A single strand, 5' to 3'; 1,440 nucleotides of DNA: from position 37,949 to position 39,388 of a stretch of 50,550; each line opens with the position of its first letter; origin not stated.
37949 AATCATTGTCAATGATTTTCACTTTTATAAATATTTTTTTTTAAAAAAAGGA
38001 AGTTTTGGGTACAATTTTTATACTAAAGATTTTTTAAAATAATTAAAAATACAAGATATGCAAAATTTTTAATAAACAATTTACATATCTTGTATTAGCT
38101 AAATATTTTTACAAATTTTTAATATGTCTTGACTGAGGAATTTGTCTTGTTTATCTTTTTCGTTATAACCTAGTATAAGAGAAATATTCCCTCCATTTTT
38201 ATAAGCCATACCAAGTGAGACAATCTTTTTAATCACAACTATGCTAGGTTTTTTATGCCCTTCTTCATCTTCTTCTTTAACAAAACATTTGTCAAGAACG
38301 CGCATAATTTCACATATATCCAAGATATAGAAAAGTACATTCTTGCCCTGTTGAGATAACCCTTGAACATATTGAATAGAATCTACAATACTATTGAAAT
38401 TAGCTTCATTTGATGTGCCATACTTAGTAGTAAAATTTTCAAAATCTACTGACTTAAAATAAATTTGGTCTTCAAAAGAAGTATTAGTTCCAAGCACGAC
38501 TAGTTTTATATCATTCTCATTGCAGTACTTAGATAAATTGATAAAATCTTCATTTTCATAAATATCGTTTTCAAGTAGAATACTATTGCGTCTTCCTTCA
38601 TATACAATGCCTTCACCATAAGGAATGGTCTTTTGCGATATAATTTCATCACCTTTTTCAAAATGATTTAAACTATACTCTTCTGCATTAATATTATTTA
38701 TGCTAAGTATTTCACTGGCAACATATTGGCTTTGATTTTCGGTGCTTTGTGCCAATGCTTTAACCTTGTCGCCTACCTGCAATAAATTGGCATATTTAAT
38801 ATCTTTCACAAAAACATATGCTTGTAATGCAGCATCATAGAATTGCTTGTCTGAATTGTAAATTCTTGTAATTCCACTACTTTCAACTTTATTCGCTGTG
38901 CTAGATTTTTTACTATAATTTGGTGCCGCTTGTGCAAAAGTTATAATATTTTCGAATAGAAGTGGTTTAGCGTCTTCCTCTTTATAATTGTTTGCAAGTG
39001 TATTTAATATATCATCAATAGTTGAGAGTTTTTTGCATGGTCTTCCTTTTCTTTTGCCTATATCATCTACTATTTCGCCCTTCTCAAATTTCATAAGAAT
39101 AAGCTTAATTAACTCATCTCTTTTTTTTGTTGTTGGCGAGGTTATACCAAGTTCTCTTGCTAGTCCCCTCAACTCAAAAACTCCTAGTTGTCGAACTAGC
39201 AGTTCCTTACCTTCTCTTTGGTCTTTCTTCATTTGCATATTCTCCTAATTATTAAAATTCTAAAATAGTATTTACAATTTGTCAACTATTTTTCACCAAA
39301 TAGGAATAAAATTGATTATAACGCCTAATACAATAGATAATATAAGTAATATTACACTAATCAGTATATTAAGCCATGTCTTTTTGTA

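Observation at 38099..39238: Rho-derived protein with no P-loop and a truncated C-terminus, under its own consensus promoter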

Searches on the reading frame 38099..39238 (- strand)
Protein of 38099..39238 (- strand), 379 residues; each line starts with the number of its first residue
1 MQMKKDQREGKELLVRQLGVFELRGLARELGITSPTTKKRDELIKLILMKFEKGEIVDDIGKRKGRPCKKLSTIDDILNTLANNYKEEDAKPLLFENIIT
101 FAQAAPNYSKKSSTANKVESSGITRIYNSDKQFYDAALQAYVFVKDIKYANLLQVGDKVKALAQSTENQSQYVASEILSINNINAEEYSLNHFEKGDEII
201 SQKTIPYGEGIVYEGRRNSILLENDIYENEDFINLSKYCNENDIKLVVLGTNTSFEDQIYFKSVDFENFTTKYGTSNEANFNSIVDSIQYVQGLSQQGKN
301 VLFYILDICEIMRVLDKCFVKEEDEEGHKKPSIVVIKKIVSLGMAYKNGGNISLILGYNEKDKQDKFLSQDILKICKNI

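Call 3: search_protein_families(library=pfam, proteins=[window:38099-39238:-], max_evalue=10)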
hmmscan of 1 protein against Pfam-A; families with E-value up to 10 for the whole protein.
window:38099-39238:- (379 aa): 2 families
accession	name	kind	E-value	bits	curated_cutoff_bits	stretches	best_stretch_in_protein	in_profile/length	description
PF07498.18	Rho_N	-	0.00043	20.6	24.9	1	22-48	9-35/43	Rho termination factor, N-terminal domain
PF01565.28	FAD_binding_4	-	0.12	12.5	26.4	1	230-259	11-40/139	FAD binding domain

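Call 4: search_protein_families(library=ncbifam, proteins=[window:38099-39238:-], max_evalue=10)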
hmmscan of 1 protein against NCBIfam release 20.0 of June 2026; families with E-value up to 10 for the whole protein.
window:38099-39238:- (379 aa): 2 families
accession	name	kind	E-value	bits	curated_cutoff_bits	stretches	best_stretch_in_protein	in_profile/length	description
TIGR00767.1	rho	equivalog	0.015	14.2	509.45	1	17-187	8-123/415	transcription termination factor Rho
NF001217.0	PRK00192.1-4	equivalog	0.062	12.8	373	1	175-252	128-207/265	mannosyl-3-phosphoglycerate phosphatase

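Call 5: search_solved_structures(query=window:38099-39238:-, max_evalue=10, show_alignments=3)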
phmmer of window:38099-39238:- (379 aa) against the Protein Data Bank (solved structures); distinct sequences matched with E-value up to 10: 0.

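Call 6: find_homologous_proteins(query=window:38099-39238:-)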
Query window:38099-39238:- (379 aa): 96 proteins with E <= 0.001 among 7000 candidates.
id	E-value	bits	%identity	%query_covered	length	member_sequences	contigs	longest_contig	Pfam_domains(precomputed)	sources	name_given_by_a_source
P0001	2.2e-239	811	99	99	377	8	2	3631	-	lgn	-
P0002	4.1e-200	682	81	99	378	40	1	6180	-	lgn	-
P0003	1.4e-155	536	66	99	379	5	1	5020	-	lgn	-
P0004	6.4e-152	524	66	99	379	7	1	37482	-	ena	-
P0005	1.0e-107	378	50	99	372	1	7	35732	-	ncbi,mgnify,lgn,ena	mgnify:CR=1 FL=1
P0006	6.6e-107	376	49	99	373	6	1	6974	-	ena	-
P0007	8.9e-107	375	49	99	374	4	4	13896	-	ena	-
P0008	6.1e-106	372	49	99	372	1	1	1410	-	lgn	-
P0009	5.8e-104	366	47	99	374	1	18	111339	-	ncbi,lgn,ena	-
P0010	2.2e-96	341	46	99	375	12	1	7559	PF07498.19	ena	-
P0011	1.4e-94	335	45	99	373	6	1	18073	-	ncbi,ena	-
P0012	5.2e-94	333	45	99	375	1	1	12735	-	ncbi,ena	-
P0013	1.9e-92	328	45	97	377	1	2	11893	-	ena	-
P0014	8.6e-91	323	45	96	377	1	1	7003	-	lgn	-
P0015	5.6e-90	320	46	98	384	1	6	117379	-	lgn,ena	-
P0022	2.3e-89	318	46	98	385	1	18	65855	-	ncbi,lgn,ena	-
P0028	1.6e-88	315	46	97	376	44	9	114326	-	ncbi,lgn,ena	-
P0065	1.6e-71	259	40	97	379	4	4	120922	-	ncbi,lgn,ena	-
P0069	1.2e-69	253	40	97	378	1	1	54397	-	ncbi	-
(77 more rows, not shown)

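Call 10: search_solved_structures(query=A1, max_evalue=10, show_alignments=4)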
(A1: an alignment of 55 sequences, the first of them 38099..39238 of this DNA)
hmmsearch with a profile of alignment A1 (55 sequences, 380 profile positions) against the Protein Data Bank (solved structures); distinct sequences matched with E-value up to 10: 1.
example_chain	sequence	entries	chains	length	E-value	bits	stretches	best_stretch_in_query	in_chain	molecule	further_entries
7oqh_A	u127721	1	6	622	0.19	13.7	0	22-53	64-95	Transcription termination factor Rho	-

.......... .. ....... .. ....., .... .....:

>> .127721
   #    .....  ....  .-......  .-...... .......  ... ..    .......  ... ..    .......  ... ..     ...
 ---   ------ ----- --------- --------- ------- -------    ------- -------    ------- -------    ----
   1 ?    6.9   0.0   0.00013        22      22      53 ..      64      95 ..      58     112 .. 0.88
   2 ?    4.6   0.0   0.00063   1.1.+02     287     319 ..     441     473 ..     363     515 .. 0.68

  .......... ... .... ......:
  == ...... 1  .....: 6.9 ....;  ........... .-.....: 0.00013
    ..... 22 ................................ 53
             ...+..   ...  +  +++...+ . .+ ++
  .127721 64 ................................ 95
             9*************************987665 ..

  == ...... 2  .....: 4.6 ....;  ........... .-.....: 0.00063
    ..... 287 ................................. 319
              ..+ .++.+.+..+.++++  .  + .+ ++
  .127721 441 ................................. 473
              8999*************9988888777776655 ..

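Call 15: search_protein_families(library=pfam, alignment_id=A1, max_evalue=1)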
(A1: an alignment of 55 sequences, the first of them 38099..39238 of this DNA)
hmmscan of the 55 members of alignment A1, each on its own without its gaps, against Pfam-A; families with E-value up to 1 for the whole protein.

A. member 1, window:38099-39238:- (379 aa): 2 families
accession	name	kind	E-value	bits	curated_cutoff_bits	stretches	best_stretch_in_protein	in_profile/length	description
PF07498.18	Rho_N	-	0.00043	20.6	24.9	1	22-48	9-35/43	Rho termination factor, N-terminal domain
PF01565.28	FAD_binding_4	-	0.12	12.5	26.4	1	230-259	11-40/139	FAD binding domain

B. families by the number of members that match (of 55 scanned): 57 families (the first 25 are shown)
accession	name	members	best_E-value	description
PF07498.18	Rho_N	55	3.7e-06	Rho termination factor, N-terminal domain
PF10281.14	Ish1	20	0.012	Putative nuclear envelope organisation protein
PF18914.6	DUF5666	8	0.018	Domain of unknown function (DUF5666)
PF01075.23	Glyco_transf_9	4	0.03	Glycosyltransferase family 9 (heptosyltransferase)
PF18953.6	SAP_new25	4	0.042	SAP domain-containing new25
PF21242.3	ECT2_PH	4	0.064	ECT2, PH domain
PF11518.13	DUF3221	3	0.049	Protein of unknown function (DUF3221)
PF01565.28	FAD_binding_4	3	0.12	FAD binding domain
PF12388.14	Peptidase_M57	2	0.0066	Dual-action HEIGH metallo-peptidase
PF19991.5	HMA_2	2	0.02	Heavy metal associated domain 2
PF01336.31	tRNA_anti-codon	2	0.023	OB-fold nucleic acid binding domain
PF03623.18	Focal_AT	2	0.048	Focal adhesion targeting region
PF07497.18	Rho_RNA_bind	2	0.1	Rho termination factor, RNA-binding domain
PF14621.11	RFX5_DNA_bdg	2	0.25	RFX5 DNA-binding domain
PF21360.3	PylC-like_N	2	0.29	PylC-like, N-terminal domain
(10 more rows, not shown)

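Call 16: search_protein_families(library=phrogs, proteins=[window:38099-39238:-], max_evalue=1)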
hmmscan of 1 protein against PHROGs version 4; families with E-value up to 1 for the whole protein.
window:38099-39238:- (379 aa): 2 families
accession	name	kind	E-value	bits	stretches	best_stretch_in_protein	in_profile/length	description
phrog_2724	-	unknown function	0.00072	21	1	6-47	37-78/83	-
phrog_3281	-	DNA, RNA and nucleotide metabolism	0.02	16.2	1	5-47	58-100/107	endonuclease VII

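Call 18: find_related_loci(query=A1, collection=genome_contigs, flank=10000)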
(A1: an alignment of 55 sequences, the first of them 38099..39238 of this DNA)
Query A1 (379 aa) in genome_contigs; peptide patterns used: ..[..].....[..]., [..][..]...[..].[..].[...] (x = any residue, [..] = any of these).
79 stretches matched a pattern; 59 encode a relative of the query (tblastn E <= 1e-3); 59 distinct loci.
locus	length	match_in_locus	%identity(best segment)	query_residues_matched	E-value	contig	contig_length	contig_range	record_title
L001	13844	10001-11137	66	2-379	1e-164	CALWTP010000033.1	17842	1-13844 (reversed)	MAG: uncultured Clostridia bacterium isolate E06__bin174 genome assembly, contig: E06__k127_1692304, whole genome shotgu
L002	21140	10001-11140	66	1-379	4e-161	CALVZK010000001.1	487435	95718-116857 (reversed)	MAG: uncultured Clostridia bacterium isolate BRZ_SF__bin122 genome assembly, contig: BRZ_SF__NODE_1_length_487435_cov_13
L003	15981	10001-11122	50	1-379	4e-113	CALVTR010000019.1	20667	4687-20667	MAG: uncultured Clostridia bacterium isolate BRZ_CD__bin5 genome assembly, contig: BRZ_CD__NODE_2774_length_20667_cov_8.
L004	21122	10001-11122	46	3-379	4e-102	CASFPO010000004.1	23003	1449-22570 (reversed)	uncultured Firmicutes bacterium isolate SI.O36.metabat-bins.110 genome assembly, contig: SI.O36.metabat-bins.110.fa_k141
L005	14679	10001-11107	45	3-377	7e-100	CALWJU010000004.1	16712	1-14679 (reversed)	MAG: uncultured Clostridia bacterium isolate E14__bin218 genome assembly, contig: E14__k127_1403142, whole genome shotgu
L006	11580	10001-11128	46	1-379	3e-99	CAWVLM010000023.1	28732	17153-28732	MAG: Clostridia bacterium isolate metabat2_coassembly_bwa.753 MAG genome assembly, contig: k87_2700922, whole genome sho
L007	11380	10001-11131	45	1-379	7e-99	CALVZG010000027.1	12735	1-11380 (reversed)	MAG: uncultured Clostridia bacterium isolate E03__bin18 genome assembly, contig: E03__k127_2672715, whole genome shotgun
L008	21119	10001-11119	45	1-377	4e-96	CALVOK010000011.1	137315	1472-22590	MAG: uncultured Clostridia bacterium isolate E03__bin100 genome assembly, contig: E03__k127_3279873, whole genome shotgu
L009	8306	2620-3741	46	9-379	2e-95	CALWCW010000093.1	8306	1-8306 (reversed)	MAG: uncultured Clostridia bacterium isolate E03__bin84 genome assembly, contig: E03__k127_4564444, whole genome shotgun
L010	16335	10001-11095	46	11-379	9e-94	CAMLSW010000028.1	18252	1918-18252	MAG: uncultured Clostridia bacterium isolate ERR4303218_bin.57_MetaWRAP_v1.1_MAG genome assembly, contig: NODE_3051_leng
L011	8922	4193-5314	46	2-375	9e-93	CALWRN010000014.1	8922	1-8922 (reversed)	MAG: uncultured Clostridia bacterium isolate E21__bin145 genome assembly, contig: E21__k127_7155867, whole genome shotgu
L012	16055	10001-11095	45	11-379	5e-93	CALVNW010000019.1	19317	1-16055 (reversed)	MAG: uncultured Clostridia bacterium isolate BRZ_ES__bin107 genome assembly, contig: BRZ_ES__NODE_3649_length_19317_cov_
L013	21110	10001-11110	40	3-379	3e-85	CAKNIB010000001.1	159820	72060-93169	MAG TPA_asm: uncultured Clostridia bacterium isolate ERR3414586_bin.103_metaWRAP_v1.1_MAG genome assembly, contig: NODE_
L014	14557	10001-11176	43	1-379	4e-84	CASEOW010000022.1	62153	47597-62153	uncultured Firmicutes bacterium isolate Batch3_idba_bin.1294 genome assembly, contig: Batch3_idba_bin.1294.fa_k87_733694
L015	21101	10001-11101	41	11-379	1e-83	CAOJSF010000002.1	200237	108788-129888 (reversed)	MAG TPA_asm: uncultured Clostridia bacterium isolate SRR15604559_bin.67_metawrap_v1.3_MAG genome assembly, contig: NODE.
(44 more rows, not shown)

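Call 21: search_protein_representatives(alignment_id=A1)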
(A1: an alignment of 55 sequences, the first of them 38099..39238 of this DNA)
Query: 55 sequences, 380 profile positions. Proteins with E-value up to 0.001 (for the whole library): 1052; up to 1e-10: 438; up to 1e-30: 100. The best 150 are listed.
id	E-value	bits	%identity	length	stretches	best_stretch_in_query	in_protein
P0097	4.3e-149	512.9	-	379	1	1-380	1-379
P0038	1.2e-142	491.6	-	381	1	1-379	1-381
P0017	2.8e-139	480.6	-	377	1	1-380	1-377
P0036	3.3e-139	480.3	-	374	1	5-379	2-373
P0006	4.9e-139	479.8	-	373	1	4-379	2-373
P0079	2.3e-138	477.5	-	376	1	2-379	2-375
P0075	2.3e-135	467.7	-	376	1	1-379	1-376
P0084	6.6e-135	466.2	-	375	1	1-380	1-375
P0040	5.3e-133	459.9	-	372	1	1-380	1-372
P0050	1.7e-132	458.2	-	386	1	1-379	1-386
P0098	2.0e-130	451.4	-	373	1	8-379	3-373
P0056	1.8e-129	448.3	-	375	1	5-379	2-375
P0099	1.1e-126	439.1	-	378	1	1-379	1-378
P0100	1.4e-126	438.8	-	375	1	1-379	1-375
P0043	6.1e-125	433.4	-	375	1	10-379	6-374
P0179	2.9e-32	128.3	-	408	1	12-361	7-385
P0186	3.8e-29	118.1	-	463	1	1-358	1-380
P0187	3.8e-29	118.1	-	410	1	14-329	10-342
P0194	6.6e-28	114.0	-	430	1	15-361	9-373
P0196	3.8e-27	111.5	-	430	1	11-371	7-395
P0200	2.1e-26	109.1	-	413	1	11-368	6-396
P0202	3.1e-26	108.5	-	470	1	11-360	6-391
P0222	7.9e-24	100.6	-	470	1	16-355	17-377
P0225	1.9e-23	99.3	-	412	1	11-355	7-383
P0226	2.1e-23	99.1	-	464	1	15-357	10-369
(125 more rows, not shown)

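Call 22: search_protein_families(library=pfam, proteins=[P0186, P0202, P0222, P0226, P0194, P0196, P0200, P0225, P0179, P0187], max_evalue=0.01)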
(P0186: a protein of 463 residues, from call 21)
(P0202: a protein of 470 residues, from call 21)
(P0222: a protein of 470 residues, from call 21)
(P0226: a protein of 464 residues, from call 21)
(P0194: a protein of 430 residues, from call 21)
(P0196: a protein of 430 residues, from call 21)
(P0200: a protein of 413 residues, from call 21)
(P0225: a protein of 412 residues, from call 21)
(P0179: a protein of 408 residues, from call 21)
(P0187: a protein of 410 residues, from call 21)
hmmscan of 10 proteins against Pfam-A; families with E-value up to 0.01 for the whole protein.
P0186 (463 aa): 7 families
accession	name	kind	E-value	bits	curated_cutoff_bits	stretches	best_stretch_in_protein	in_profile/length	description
PF00006.31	ATP-synt_ab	-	1.8e-14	54.3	29.5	1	228-411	7-199/213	ATP synthase alpha/beta family, nucleotide-binding domain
PF07498.18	Rho_N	-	3.9e-07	30.4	24.9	1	15-50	2-37/43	Rho termination factor, N-terminal domain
PF01637.24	ATPase_2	-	1.8e-06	28.4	33.2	1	221-331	6-122/225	ATPase domain predominantly from Archaea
PF13401.12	AAA_22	-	0.00032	21.4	27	1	238-282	8-52/130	AAA domain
PF05729.18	NACHT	-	0.0017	18.6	26.7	1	237-328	2-90/167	NACHT domain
PF13173.12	AAA_14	-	0.0038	17.7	27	1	238-280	5-46/129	AAA domain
PF13191.12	AAA_16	-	0.0039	18.1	32.6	0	228-261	15-50/167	AAA ATPase domain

P0202 (470 aa): 2 families
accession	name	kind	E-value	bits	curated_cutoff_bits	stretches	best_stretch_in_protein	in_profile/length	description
PF00006.31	ATP-synt_ab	-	1.4e-05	25.3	29.5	1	233-418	3-200/213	ATP synthase alpha/beta family, nucleotide-binding domain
PF07497.18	Rho_RNA_bind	-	1.7e-05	25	27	1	125-195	2-71/73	Rho termination factor, RNA-binding domain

P0222 (470 aa): 3 families
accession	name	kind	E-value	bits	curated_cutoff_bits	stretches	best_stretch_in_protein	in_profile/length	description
PF07497.18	Rho_RNA_bind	-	1.1e-08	35.2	27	1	125-194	1-71/73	Rho termination factor, RNA-binding domain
PF07498.18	Rho_N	-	3.4e-06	27.4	24.9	1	21-49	7-35/43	Rho termination factor, N-terminal domain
PF00006.31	ATP-synt_ab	-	0.00012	22.3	29.5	1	227-339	2-118/213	ATP synthase alpha/beta family, nucleotide-binding domain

P0226 (464 aa): 4 families
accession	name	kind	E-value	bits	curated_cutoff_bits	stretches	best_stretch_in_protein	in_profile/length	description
PF07497.18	Rho_RNA_bind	-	4.9e-17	61.9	27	1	114-180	2-69/73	Rho termination factor, RNA-binding domain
PF00006.31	ATP-synt_ab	-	1.3e-08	35.2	29.5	1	215-399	2-196/213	ATP synthase alpha/beta family, nucleotide-binding domain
PF12889.12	DUF3829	-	0.00028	21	26.8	0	38-97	20-84/285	Protein of unknown function (DUF3829)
PF21209.4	Bac_rhamnosid-like_N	-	0.0095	15.8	27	0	65-155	87-177/209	Alpha-rhamnosidase-like, bacteroidetes, N-terminal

P0194 (430 aa): 2 families
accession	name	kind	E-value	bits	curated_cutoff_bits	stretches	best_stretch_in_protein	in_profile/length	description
PF07498.18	Rho_N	-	8.1e-06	26.2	24.9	1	9-43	2-36/43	Rho termination factor, N-terminal domain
PF07497.18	Rho_RNA_bind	-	0.0029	17.8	27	1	133-178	22-68/73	Rho termination factor, RNA-binding domain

P0196 (430 aa): 3 families
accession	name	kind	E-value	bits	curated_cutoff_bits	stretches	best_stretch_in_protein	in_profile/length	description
PF00006.31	ATP-synt_ab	-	5.9e-07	29.8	29.5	1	231-409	5-196/213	ATP synthase alpha/beta family, nucleotide-binding domain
PF07498.18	Rho_N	-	1.8e-05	25.1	24.9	1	18-45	9-36/43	Rho termination factor, N-terminal domain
PF07497.18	Rho_RNA_bind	-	0.001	19.3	27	1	150-197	21-70/73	Rho termination factor, RNA-binding domain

P0200 (413 aa): 2 families
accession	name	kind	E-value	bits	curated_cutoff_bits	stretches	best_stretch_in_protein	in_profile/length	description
PF07497.18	Rho_RNA_bind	-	1.1e-05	25.6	27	1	131-191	2-60/73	Rho termination factor, RNA-binding domain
PF07498.18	Rho_N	-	0.0013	19.1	24.9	1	15-44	7-36/43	Rho termination factor, N-terminal domain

P0225 (412 aa): 1 family
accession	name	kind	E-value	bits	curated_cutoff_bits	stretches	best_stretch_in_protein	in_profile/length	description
PF07498.18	Rho_N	-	7.6e-07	29.4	24.9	1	11-44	2-35/43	Rho termination factor, N-terminal domain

P0179 (408 aa): 2 families
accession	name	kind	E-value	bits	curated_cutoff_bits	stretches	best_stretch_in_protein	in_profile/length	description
PF07497.18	Rho_RNA_bind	-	7.1e-10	39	27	1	133-201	2-70/73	Rho termination factor, RNA-binding domain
PF07498.18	Rho_N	-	3.3e-05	24.2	24.9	1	15-44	7-36/43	Rho termination factor, N-terminal domain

P0187 (410 aa): 4 families
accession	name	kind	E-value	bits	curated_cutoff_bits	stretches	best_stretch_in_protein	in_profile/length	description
PF07497.18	Rho_RNA_bind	-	7.4e-11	42.1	27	1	125-192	1-71/73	Rho termination factor, RNA-binding domain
PF07498.18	Rho_N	-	0.00015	22.1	24.9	1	11-45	2-36/43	Rho termination factor, N-terminal domain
PF00006.31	ATP-synt_ab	-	0.0016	18.6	29.5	1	220-330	8-123/213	ATP synthase alpha/beta family, nucleotide-binding domain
PF21169.3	Fan1_SAP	-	0.0093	16.4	27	0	8-45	2-38/64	Fanconi-associated nuclease 1, SAP subdomain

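Call 23: predict_structure(alignment_id=A1)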
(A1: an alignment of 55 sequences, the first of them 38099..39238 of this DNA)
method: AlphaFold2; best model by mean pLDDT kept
length: 379 residues; sequences in the alignment: 55
mean_pLDDT: 85.7   pTM: 0.74
mean pLDDT of the five models: 85.7, 84.6, 84.2, 84.1, 83.2
residues with pLDDT >= 90: 238; 70-90: 83; 50-70: 36; < 50: 22
segments of 3 or more residues with pLDDT < 50: 1-5, 57-62, 83-89
pLDDT, mean of each block of 10 residues (from residue 1): 51 75 78 81 83 56 46 55 47 73 76 78 92 94 94 96 91 96 95 93 96 98 93 97 98 95 96 94 97 96 98 91 84 95 96 97 93 95
secondary structure, 60 per line:
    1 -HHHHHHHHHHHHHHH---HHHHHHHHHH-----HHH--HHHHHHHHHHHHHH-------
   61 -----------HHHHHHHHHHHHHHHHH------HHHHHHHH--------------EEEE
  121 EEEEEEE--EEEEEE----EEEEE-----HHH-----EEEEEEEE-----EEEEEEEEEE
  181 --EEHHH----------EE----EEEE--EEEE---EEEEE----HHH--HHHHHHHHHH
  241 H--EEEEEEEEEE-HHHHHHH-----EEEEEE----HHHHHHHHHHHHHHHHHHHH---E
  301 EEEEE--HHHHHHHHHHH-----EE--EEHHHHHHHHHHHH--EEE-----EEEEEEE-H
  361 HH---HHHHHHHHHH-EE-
elements in order: H2-16 H20-29 H40-53 H72-88 H95-102 E117-127 E130-135 E140-144 E158-165 E171-180 E204-207 E210-213 E217-221 H231-241 E244-253 H255-261 E267-272 H277-296 E300-305 H308-318 H330-341 E344-346 E352-358 H366-375
